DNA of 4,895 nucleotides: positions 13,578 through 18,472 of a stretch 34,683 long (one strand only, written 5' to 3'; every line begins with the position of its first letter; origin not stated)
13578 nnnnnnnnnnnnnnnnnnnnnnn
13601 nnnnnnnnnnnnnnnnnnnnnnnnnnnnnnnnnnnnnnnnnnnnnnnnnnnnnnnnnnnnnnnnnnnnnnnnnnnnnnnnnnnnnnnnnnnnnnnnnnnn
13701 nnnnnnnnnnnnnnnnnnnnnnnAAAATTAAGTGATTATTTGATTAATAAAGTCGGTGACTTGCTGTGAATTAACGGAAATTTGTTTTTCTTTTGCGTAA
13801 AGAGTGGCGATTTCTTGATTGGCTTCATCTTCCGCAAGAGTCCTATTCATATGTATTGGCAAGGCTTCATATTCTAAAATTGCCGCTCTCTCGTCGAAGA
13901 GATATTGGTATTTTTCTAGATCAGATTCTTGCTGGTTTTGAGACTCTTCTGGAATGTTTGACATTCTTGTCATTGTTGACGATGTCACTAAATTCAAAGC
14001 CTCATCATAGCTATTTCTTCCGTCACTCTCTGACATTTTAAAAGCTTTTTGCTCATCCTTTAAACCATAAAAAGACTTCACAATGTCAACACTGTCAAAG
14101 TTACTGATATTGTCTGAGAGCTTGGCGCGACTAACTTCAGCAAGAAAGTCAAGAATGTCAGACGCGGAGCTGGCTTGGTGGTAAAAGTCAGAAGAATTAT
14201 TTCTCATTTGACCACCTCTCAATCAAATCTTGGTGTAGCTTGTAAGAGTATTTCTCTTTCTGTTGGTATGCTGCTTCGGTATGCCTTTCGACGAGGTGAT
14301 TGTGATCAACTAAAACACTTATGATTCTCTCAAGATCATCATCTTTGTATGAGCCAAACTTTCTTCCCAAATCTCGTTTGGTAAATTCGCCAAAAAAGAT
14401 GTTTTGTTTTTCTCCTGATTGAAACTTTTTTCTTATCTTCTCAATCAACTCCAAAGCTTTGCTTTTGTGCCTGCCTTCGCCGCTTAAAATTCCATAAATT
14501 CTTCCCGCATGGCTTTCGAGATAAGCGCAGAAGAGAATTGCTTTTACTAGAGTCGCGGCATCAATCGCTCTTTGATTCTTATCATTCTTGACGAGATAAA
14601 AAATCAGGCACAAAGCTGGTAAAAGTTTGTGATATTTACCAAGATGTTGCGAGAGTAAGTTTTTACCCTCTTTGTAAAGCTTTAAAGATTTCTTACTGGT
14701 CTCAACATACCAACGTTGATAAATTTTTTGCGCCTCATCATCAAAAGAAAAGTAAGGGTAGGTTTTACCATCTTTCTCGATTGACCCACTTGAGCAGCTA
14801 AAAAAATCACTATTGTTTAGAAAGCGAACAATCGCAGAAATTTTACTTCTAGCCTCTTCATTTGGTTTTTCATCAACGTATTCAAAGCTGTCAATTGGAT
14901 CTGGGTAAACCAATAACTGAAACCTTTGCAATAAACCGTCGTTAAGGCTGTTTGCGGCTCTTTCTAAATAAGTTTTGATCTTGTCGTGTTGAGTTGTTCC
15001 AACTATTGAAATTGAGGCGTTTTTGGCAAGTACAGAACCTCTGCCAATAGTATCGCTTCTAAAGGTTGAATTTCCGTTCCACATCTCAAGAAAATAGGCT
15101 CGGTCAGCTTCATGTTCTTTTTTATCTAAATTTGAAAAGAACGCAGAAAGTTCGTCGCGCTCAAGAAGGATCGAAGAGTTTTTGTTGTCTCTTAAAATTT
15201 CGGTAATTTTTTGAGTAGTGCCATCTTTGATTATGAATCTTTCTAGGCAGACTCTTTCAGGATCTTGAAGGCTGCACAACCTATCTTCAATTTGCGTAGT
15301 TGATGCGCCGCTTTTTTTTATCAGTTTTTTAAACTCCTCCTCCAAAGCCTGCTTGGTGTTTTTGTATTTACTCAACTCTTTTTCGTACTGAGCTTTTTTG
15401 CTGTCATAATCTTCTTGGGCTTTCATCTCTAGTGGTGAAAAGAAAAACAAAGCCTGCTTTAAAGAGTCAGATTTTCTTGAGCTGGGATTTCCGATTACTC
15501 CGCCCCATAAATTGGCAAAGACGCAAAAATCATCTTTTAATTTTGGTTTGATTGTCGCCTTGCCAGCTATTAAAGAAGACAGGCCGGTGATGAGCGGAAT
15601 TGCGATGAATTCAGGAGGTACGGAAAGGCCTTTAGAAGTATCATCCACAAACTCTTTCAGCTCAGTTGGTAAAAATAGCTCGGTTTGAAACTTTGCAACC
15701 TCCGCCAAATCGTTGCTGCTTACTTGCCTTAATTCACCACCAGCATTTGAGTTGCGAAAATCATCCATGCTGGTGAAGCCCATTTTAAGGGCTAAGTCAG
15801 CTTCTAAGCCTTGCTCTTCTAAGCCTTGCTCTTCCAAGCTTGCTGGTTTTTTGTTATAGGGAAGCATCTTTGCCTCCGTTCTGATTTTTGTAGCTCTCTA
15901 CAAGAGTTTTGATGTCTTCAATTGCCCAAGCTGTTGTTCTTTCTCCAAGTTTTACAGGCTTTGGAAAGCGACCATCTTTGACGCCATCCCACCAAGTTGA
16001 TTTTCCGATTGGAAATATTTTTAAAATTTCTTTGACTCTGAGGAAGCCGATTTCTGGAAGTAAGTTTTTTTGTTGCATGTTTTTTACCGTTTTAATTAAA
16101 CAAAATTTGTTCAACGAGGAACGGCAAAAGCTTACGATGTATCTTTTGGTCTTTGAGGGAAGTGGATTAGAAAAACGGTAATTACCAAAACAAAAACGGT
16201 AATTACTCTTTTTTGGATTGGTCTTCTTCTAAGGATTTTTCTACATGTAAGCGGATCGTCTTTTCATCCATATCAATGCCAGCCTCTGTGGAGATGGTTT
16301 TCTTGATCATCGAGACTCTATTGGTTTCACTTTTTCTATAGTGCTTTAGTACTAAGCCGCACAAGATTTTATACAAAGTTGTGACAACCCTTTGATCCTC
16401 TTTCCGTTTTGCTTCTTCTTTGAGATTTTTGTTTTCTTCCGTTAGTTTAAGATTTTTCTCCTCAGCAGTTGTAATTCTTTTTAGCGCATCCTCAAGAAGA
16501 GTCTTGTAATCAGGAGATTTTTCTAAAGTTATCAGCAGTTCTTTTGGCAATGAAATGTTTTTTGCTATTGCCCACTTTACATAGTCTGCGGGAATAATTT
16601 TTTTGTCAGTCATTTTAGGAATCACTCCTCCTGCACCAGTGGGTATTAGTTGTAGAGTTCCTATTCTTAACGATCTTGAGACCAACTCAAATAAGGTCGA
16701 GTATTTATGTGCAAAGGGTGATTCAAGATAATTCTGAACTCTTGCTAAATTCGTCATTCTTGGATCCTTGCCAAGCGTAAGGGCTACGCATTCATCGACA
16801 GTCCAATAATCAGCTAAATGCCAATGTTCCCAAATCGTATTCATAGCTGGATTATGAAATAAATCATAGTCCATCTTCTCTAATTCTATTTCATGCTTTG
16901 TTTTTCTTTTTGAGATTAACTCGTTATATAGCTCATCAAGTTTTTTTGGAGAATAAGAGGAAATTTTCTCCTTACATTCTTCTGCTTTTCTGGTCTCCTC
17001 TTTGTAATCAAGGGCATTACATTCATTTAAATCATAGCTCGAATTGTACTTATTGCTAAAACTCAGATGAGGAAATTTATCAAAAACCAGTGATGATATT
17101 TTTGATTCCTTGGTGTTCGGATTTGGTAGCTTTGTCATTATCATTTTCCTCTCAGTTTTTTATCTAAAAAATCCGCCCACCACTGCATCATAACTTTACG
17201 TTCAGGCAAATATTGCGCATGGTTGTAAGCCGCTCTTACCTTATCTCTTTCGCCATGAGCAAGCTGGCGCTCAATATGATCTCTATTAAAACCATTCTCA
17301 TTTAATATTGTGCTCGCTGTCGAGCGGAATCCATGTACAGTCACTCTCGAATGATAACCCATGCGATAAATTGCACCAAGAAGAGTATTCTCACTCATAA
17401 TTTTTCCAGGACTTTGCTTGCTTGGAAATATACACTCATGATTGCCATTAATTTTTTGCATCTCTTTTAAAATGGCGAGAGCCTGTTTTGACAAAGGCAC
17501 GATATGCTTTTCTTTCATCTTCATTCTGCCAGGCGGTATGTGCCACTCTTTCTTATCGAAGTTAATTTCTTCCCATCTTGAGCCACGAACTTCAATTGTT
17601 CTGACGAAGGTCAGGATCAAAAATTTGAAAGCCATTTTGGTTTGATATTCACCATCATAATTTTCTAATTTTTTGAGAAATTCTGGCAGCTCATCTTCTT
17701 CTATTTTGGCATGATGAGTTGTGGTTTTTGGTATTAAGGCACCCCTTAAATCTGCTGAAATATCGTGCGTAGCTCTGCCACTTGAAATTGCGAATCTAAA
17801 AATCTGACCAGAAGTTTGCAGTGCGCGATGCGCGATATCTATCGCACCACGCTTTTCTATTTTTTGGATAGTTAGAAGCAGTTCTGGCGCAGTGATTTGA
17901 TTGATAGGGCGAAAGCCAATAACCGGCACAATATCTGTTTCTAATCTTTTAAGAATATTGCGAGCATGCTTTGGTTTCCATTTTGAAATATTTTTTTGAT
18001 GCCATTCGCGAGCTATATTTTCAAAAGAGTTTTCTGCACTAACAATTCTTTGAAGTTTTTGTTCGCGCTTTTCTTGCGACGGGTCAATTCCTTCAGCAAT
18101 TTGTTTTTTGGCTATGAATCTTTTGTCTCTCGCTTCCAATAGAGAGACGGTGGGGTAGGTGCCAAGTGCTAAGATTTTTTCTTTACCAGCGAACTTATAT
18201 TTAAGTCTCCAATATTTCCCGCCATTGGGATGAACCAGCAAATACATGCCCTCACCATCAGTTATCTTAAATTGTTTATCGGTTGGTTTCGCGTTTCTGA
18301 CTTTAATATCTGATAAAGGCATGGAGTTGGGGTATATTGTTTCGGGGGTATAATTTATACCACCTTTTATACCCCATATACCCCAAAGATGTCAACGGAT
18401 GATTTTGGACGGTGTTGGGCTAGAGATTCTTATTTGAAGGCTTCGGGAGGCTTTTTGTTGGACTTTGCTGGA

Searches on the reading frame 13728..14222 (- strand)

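Call 7: search_protein_families(library=pfam, proteins=[window:13728-14222:-], max_evalue=0.1)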
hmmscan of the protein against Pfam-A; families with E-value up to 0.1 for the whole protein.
window:13728-14222:- (164 aa): 0 families

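Call 10: search_protein_families(library=padloc, proteins=[window:13728-14222:-], max_evalue=0.1)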
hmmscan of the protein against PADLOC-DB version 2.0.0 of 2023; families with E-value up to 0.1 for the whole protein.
window:13728-14222:- (164 aa): 0 families

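Call 11: search_protein_families(library=phrogs, proteins=[window:13728-14222:-], max_evalue=0.1)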
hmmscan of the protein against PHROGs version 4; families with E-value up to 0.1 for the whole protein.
window:13728-14222:- (164 aa): 1 family
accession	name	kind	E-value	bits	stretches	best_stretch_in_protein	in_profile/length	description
phrog_1909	-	unknown function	0.062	13.5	1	5-89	7-88/287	-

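Call 12: search_protein_families(library=ncbifam, proteins=[window:13728-14222:-], max_evalue=0.1)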
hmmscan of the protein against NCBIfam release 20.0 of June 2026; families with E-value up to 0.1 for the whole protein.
window:13728-14222:- (164 aa): 0 families

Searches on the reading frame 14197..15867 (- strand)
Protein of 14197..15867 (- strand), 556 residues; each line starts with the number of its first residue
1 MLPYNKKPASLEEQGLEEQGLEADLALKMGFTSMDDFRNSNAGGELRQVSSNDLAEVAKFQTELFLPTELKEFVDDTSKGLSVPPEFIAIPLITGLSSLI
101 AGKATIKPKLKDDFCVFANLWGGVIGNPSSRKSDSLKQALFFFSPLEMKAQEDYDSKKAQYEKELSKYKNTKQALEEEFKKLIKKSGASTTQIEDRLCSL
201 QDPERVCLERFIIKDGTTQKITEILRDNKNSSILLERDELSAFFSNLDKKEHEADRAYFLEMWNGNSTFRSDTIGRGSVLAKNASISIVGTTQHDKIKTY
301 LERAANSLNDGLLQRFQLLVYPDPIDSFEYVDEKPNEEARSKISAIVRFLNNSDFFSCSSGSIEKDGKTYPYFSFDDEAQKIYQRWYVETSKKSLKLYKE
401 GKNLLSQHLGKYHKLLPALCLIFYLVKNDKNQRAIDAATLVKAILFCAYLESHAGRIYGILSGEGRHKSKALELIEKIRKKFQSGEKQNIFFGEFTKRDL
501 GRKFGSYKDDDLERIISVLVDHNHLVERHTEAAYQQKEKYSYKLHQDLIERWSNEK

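Call 7: search_protein_families(library=pfam, proteins=[window:14197-15867:-], max_evalue=0.1)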
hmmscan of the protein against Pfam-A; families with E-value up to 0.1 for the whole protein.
window:14197-15867:- (556 aa): 1 family
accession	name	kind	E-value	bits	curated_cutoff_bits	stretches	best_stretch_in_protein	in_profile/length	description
PF13148.11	DUF3987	-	9e-62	209.8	27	1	83-459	2-363/364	Protein of unknown function (DUF3987)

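Call 52: find_related_loci(query=window:14197-15867:-, collection=metagenome_contigs, flank=8000)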
Query window:14197-15867:- (556 aa) in metagenome_contigs; peptide patterns used: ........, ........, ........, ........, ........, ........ (x = any residue, [..] = any of these).
68 stretches matched a pattern; 4 encode a relative of the query (tblastn E <= 1e-3); 3 distinct loci.
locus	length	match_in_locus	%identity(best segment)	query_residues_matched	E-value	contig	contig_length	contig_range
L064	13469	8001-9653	96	1-556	0e+0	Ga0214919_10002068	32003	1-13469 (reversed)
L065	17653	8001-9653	90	1-556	0e+0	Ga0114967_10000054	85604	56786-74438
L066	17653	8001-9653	96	1-556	0e+0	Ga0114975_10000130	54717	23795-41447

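Call 61: search_protein_families(library=pfam, proteins=[L066:11416-12762:+, L065:10576-11049:-, L065:11056-11919:-, L065:12026-12370:-, L065:12401-13645:-, L064:10576-11490:-, L064:11487-11708:-, L064:11854-13098:-, L066:13207-14064:+, L066:11063-11308:-], max_evalue=0.01)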
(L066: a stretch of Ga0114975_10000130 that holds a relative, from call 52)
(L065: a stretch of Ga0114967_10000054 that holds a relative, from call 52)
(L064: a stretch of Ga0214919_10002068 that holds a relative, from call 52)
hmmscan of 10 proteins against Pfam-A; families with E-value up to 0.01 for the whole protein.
L066:11416-12762:+ (448 aa): 0 families

L065:10576-11049:- (157 aa): 0 families

L065:11056-11919:- (287 aa): 0 families

L065:12026-12370:- (114 aa): 1 family
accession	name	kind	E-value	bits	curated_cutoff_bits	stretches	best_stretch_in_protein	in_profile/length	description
PF20619.3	DUF6804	-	1e-17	64.5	27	1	6-97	2-86/91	Family of unknown function (DUF6804)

L065:12401-13645:- (414 aa): 1 family
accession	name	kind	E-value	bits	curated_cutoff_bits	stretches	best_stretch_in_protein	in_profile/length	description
PF24637.1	RRM_DEAH11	-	0.0064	17.2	27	0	88-138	22-72/81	DEAH11 RRM domain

L064:10576-11490:- (304 aa): 0 families

L064:11487-11708:- (73 aa): 1 family
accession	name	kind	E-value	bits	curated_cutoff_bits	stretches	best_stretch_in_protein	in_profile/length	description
PF20619.3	DUF6804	-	9.9e-08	32.5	27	1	16-60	45-88/91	Family of unknown function (DUF6804)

L064:11854-13098:- (414 aa): 0 families

L066:13207-14064:+ (285 aa): 1 family
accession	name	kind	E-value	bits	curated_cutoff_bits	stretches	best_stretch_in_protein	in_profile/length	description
PF14022.11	DUF4238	-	3.8e-19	69.6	27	1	9-229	3-247/281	Protein of unknown function (DUF4238)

L066:11063-11308:- (81 aa): 4 families
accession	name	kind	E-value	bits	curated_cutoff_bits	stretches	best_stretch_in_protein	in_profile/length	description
PF01381.28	HTH_3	-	4.6e-13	49.4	23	1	24-76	1-53/55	Helix-turn-helix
PF13560.12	HTH_31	-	1.9e-08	34.9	27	1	19-74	1-57/64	Helix-turn-helix domain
PF12844.13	HTH_19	-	8.4e-05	22.8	30.2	1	21-80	1-60/64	Helix-turn-helix domain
PF13443.12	HTH_26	-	0.00059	20.5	22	1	25-79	3-58/63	Cro/C1-type HTH DNA-binding domain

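Call 62: search_protein_families(library=padloc, proteins=[L066:11416-12762:+, L065:10576-11049:-, L065:11056-11919:-, L065:12026-12370:-, L065:12401-13645:-, L064:10576-11490:-, L064:11487-11708:-, L064:11854-13098:-, L066:13207-14064:+, L066:11063-11308:-], max_evalue=0.01)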
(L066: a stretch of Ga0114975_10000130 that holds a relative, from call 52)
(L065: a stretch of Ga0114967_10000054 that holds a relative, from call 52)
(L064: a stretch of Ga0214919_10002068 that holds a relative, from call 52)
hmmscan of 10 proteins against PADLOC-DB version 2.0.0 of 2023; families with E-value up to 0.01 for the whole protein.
L066:11416-12762:+ (448 aa): 0 families

L065:10576-11049:- (157 aa): 0 families

L065:11056-11919:- (287 aa): 0 families

L065:12026-12370:- (114 aa): 0 families

L065:12401-13645:- (414 aa): 0 families

L064:10576-11490:- (304 aa): 0 families

L064:11487-11708:- (73 aa): 0 families

L064:11854-13098:- (414 aa): 0 families

L066:13207-14064:+ (285 aa): 1 family
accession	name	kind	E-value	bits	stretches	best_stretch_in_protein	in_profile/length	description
PDLC02914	ATPase-Toprim_I-B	-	0.00023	18.5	1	132-190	116-174/443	-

L066:11063-11308:- (81 aa): 15 families
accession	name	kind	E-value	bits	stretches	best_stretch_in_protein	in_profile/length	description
PDLC03665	Control_protein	-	1.1e-24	84.5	1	15-80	4-70/77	control protein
PDLC03664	Control_protein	-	3.6e-19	67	1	18-79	12-73/74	control protein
PDLC03666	Control_protein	-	5.3e-17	60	1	16-80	3-67/77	control protein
PDLC02926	HTH_VI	-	1.9e-13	48.5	1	20-79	2-61/92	-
PDLC03671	Control_protein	-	4.2e-12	44.1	1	16-79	11-74/84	control protein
PDLC03668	Control_protein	-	1.4e-11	42.8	1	24-74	13-63/79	control protein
PDLC04142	capH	-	3.5e-09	35.6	1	15-77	2-64/103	capH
PDLC03536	REase_II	-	2.5e-08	31.9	1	15-79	6-70/237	Type II restriction enzyme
PDLC04775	PDC-M69A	-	4.4e-07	28.4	1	16-80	4-68/113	-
PDLC03952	RmrA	-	2.5e-05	21.3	1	4-76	5-79/395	-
PDLC03954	RmrA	-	3e-05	21.1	1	14-80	5-71/380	-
PDLC03953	RmrA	-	0.00025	18.4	1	18-73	4-59/373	-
PDLC03943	RmrA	-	0.00031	17.9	1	21-79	4-61/370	-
PDLC04760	PDC-M64C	-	0.00093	17.5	1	21-77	28-84/93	-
PDLC03947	RmrA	-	0.0037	14.1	1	12-79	4-71/383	-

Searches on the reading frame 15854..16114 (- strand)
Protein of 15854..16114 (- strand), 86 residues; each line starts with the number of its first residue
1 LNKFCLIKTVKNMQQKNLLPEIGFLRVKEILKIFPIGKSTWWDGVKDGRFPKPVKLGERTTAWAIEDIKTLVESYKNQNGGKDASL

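Call 7: search_protein_families(library=pfam, proteins=[window:15854-16114:-], max_evalue=0.1)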
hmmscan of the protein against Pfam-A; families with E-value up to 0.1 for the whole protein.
window:15854-16114:- (86 aa): 2 families
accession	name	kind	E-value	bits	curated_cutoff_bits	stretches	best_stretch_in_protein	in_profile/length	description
PF05930.18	Phage_AlpA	-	3.1e-09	37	21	1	23-65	2-44/51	Prophage CP4-57 regulatory protein (AlpA)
PF12728.13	HTH_17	-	0.068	13.9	27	0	24-59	1-35/51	Helix-turn-helix domain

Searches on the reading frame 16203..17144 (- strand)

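Call 7: search_protein_families(library=pfam, proteins=[window:16203-17144:-], max_evalue=0.1)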
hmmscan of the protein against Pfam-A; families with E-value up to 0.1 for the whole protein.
window:16203-17144:- (313 aa): 0 families

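Call 10: search_protein_families(library=padloc, proteins=[window:16203-17144:-], max_evalue=0.1)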
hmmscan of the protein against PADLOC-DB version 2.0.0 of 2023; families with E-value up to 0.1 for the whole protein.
window:16203-17144:- (313 aa): 0 families

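Call 11: search_protein_families(library=phrogs, proteins=[window:16203-17144:-], max_evalue=0.1)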
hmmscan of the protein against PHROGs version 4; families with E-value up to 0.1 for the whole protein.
window:16203-17144:- (313 aa): 2 families
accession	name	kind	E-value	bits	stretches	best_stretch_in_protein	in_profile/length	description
phrog_12820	-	unknown function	0.022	16.1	0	229-287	18-75/96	-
phrog_13525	-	unknown function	0.093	13.6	0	233-294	83-144/169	-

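Call 12: search_protein_families(library=ncbifam, proteins=[window:16203-17144:-], max_evalue=0.1)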
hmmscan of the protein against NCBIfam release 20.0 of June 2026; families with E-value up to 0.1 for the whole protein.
window:16203-17144:- (313 aa): 0 families

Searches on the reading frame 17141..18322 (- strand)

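Call 7: search_protein_families(library=pfam, proteins=[window:17141-18322:-], max_evalue=0.1)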
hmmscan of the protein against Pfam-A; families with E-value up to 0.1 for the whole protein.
window:17141-18322:- (393 aa): 4 families
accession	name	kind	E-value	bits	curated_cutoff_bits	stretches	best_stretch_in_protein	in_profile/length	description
PF22022.2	Phage_int_M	-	3.6e-33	114.1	27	1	100-195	1-96/96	Phage integrase central domain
PF00589.27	Phage_integrase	-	1.5e-27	96.9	27.1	1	207-371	3-170/172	Phage integrase family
PF13356.12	Arm-DNA-bind_3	-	1.7e-27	95.8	27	1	3-88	1-83/83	Arm DNA-binding domain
PF16259.10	DUF4913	-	0.08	13.5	25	0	362-391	45-73/104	Domain of unknown function (DUF4913)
